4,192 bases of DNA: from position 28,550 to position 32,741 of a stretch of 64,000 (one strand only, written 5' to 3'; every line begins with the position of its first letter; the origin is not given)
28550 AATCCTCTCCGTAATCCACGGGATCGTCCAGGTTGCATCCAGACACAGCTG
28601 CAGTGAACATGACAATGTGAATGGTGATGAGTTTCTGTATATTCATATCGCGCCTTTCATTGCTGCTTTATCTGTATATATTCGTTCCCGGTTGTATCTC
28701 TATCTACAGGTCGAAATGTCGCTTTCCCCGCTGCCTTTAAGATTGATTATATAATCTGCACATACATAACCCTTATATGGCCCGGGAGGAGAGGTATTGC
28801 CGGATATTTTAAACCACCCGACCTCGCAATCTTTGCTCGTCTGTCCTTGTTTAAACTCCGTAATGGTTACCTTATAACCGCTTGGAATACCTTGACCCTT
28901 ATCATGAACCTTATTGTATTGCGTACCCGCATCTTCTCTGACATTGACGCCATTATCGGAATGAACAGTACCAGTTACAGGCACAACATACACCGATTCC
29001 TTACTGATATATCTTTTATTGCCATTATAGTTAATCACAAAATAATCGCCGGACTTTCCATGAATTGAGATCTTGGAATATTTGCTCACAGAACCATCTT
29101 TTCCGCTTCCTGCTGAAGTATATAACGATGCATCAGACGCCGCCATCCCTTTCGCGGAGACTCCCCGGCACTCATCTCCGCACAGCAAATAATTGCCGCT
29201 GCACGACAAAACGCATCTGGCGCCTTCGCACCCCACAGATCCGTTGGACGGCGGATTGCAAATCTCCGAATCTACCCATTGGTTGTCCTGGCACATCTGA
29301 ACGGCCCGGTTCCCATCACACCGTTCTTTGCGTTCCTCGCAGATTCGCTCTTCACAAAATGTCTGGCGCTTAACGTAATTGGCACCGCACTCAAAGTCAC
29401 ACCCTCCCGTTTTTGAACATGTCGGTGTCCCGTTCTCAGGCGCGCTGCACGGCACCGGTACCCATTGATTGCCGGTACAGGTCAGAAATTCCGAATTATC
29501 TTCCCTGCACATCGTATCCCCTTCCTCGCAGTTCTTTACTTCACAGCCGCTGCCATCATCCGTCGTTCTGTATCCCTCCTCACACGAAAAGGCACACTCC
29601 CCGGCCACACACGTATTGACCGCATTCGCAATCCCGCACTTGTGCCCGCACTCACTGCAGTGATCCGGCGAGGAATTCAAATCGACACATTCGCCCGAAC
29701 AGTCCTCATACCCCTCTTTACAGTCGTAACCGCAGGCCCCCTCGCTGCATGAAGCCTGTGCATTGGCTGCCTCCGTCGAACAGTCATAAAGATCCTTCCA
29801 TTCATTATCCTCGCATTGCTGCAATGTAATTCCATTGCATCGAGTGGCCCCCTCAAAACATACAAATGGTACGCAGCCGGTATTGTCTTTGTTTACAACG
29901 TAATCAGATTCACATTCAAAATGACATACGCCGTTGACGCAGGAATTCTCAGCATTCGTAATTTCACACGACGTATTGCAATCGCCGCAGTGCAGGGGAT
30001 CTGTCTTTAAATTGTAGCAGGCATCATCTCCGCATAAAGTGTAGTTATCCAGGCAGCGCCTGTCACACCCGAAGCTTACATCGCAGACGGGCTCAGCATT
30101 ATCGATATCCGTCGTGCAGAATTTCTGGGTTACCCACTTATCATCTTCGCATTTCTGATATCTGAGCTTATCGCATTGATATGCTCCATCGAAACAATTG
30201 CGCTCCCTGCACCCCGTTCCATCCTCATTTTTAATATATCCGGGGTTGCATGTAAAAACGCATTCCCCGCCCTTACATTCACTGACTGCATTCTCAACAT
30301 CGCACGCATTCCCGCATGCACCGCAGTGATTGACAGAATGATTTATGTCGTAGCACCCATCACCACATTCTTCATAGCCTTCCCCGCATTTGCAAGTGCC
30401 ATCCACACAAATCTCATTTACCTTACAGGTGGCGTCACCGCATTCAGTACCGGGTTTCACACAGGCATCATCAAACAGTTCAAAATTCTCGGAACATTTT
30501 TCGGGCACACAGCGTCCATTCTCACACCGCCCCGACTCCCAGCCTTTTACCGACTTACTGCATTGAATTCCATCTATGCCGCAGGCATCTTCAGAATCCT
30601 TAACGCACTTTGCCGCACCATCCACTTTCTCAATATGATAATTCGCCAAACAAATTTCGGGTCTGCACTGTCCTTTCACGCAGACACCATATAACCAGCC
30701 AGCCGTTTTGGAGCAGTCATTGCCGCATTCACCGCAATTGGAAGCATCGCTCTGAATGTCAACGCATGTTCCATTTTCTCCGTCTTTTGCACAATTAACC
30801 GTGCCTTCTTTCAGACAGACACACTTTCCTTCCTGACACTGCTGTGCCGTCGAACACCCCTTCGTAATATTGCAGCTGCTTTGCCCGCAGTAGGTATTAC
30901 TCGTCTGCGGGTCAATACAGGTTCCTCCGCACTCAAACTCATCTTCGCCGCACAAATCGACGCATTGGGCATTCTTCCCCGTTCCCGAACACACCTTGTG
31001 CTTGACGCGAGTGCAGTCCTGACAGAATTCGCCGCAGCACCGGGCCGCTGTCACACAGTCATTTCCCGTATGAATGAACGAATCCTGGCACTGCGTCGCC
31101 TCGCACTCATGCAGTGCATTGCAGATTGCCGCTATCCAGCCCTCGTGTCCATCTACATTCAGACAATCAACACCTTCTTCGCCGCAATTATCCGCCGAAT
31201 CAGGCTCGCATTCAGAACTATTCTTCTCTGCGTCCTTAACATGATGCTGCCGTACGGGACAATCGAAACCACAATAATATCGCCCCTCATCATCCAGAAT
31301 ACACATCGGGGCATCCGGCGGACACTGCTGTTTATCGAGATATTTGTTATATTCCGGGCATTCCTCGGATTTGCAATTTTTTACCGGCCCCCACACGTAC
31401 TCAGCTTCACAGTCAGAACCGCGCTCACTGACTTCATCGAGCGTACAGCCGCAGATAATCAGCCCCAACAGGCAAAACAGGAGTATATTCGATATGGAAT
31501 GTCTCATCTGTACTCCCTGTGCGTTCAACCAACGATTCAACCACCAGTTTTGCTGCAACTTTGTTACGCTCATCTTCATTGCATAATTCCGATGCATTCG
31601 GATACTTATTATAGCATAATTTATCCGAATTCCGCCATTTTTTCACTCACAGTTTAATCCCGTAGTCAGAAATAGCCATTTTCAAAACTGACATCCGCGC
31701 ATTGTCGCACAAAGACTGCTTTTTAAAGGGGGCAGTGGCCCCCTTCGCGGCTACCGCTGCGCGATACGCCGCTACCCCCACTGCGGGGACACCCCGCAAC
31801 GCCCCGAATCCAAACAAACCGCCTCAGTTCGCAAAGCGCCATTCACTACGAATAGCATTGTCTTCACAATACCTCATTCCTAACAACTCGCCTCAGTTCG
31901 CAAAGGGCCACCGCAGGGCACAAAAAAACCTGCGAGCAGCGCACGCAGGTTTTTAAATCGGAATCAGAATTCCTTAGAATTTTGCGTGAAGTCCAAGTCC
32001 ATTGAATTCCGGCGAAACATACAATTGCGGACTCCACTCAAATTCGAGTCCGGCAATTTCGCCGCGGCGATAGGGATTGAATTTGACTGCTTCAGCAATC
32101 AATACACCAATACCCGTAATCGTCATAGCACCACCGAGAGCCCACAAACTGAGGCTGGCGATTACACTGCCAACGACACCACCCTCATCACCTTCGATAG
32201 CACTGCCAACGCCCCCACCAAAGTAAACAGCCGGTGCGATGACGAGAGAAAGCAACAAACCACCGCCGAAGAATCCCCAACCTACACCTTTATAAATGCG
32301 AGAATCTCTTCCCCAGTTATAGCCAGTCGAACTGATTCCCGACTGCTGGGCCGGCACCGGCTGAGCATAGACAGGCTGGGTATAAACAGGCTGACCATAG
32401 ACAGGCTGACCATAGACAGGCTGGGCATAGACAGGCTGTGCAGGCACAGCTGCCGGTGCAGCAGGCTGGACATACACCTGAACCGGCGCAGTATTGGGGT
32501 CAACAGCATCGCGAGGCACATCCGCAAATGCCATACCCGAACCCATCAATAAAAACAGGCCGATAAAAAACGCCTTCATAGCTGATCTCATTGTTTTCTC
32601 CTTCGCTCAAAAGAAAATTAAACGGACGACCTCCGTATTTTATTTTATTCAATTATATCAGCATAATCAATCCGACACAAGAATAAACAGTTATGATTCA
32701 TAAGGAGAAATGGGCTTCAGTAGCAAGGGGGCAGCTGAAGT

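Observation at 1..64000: Locus-wide toolkit of modular secreted enzymes: interchangeable Cys-rich repeat stalks fused to different hydrolase heads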

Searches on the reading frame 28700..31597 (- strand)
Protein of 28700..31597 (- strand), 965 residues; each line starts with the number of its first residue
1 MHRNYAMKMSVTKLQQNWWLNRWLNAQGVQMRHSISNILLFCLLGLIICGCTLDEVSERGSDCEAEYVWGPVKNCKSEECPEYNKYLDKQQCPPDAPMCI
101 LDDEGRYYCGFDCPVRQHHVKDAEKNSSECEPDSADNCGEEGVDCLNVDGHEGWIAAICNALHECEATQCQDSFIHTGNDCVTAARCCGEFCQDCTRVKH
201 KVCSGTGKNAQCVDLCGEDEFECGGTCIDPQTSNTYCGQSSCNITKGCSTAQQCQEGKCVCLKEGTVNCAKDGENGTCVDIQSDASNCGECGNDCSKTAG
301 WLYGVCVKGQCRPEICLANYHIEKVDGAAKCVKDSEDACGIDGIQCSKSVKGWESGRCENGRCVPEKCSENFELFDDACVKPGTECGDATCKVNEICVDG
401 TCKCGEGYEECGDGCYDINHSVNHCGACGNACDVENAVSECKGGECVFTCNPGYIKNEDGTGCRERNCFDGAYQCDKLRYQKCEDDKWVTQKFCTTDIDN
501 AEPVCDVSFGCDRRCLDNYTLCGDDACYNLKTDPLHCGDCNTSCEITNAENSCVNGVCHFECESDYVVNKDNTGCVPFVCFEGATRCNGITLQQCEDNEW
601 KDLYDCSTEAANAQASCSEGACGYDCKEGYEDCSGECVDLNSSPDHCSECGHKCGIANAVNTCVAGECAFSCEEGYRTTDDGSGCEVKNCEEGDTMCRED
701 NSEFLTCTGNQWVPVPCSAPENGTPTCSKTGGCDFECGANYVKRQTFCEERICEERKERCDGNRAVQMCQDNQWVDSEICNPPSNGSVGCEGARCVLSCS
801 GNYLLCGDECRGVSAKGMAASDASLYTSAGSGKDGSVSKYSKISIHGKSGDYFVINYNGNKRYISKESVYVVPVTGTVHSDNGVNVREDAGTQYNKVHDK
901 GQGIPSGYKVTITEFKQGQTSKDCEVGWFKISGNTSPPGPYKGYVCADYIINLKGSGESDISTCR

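Call 4: search_protein_families(library=pfam, proteins=[window:28700-31597:-], max_evalue=0.01)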
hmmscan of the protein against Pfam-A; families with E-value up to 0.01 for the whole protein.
window:28700-31597:- (965 aa): 3 families
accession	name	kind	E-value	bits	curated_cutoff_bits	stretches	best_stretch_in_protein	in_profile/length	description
PF08239.17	SH3_3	-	1e-07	32.4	27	1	883-950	2-53/54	Bacterial SH3 domain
PF21671.2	CPL1-like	-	0.0014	19.1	27.4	1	278-325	3-55/60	Protein CPL1-like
PF04885.19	Stig1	-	0.0015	19.4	24.1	1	274-307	50-83/85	Stigma-specific STIG1-like protein family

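Call 6: search_protein_families(library=ncbifam, proteins=[window:28700-31597:-], max_evalue=0.01)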
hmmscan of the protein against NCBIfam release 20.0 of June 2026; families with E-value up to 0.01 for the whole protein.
window:28700-31597:- (965 aa): 2 families
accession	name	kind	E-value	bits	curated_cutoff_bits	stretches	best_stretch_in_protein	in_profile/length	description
NF041328.1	C_rich_MXAN6577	subfamily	1.3e-19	70.5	100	3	215-358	20-144/145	MXAN_6577-like cysteine-rich protein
NF040678.1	EntFM_CwpFM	equivalog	2.3e-05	23.6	720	1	833-956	153-279/430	enterotoxin EntFM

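Call 66: search_protein_families(library=phrogs, proteins=[window:28700-31507:-], max_evalue=0.001)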
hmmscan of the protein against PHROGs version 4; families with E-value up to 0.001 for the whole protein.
window:28700-31507:- (935 aa): 0 families

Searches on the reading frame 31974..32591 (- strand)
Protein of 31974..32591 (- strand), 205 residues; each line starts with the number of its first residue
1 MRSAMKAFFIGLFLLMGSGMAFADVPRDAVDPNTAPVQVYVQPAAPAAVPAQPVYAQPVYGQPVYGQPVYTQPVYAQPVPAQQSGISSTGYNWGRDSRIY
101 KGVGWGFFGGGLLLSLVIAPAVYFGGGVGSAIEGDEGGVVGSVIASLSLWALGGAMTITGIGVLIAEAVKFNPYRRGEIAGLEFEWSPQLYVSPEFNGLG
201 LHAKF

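Call 5: search_protein_families(library=pfam, proteins=[window:31974-32591:-], max_evalue=0.01)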
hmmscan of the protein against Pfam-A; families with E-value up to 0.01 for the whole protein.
window:31974-32591:- (205 aa): 0 families

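Call 22: search_protein_families(library=ncbifam, proteins=[window:31974-32591:-], max_evalue=0.05)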
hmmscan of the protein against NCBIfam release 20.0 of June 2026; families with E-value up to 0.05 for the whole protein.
window:31974-32591:- (205 aa): 1 family
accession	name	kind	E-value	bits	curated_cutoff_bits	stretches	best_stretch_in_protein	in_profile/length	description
NF033761.1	gliding_GltJ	equivalog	0.014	14.5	450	1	20-118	293-387/671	adventurous gliding motility protein GltJ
